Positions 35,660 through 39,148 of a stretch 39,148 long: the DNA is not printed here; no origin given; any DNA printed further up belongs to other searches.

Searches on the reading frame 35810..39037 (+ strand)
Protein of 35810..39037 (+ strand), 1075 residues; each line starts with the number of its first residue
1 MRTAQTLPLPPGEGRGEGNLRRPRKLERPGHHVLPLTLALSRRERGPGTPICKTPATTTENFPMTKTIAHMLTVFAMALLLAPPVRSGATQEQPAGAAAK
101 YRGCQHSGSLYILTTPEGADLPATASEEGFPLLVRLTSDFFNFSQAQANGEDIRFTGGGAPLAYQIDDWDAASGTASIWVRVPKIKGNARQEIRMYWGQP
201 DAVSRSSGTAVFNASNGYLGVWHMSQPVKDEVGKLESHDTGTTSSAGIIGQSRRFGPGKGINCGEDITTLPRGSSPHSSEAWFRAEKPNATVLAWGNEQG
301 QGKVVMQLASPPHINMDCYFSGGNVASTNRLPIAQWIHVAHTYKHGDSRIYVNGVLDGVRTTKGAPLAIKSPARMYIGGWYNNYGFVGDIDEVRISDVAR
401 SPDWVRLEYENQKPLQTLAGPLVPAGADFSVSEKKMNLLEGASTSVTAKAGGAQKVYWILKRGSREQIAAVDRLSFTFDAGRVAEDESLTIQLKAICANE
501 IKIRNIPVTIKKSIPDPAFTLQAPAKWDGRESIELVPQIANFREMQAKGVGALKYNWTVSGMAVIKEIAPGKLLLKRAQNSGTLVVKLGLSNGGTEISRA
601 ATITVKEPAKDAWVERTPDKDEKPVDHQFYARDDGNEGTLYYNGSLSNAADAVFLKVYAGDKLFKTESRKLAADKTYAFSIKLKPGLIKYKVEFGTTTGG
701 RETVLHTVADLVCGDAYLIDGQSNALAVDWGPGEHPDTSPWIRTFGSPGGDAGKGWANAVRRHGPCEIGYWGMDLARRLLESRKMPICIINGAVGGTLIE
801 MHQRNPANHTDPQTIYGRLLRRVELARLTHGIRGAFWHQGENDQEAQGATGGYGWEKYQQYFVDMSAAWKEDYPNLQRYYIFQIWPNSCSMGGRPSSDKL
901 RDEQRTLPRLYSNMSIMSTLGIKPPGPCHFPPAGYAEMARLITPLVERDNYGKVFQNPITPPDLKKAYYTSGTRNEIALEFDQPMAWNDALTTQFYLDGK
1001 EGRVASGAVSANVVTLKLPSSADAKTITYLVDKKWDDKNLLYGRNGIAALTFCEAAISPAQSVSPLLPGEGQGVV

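Call 48: search_protein_families(library=pfam, proteins=[window:35810-39037:+], max_evalue=0.001)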
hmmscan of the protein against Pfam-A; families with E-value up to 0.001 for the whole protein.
window:35810-39037:+ (1075 aa): 4 families
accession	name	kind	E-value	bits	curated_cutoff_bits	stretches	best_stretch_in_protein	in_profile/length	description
PF13385.13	Laminin_G_3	-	6.9e-20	72.2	27.6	1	274-405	16-150/151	Concanavalin A-like lectin/glucanases superfamily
PF10102.14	DUF2341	-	2.2e-15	57.3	23.4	1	149-213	1-66/84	Domain of unknown function (DUF2341)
PF03629.24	SASA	-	1.2e-10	41.9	24.8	1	772-873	67-156/226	Carbohydrate esterase, sialic acid-specific acetylesterase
PF02210.31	Laminin_G_2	-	4.9e-05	24.2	22.9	1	283-397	1-125/126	Laminin G domain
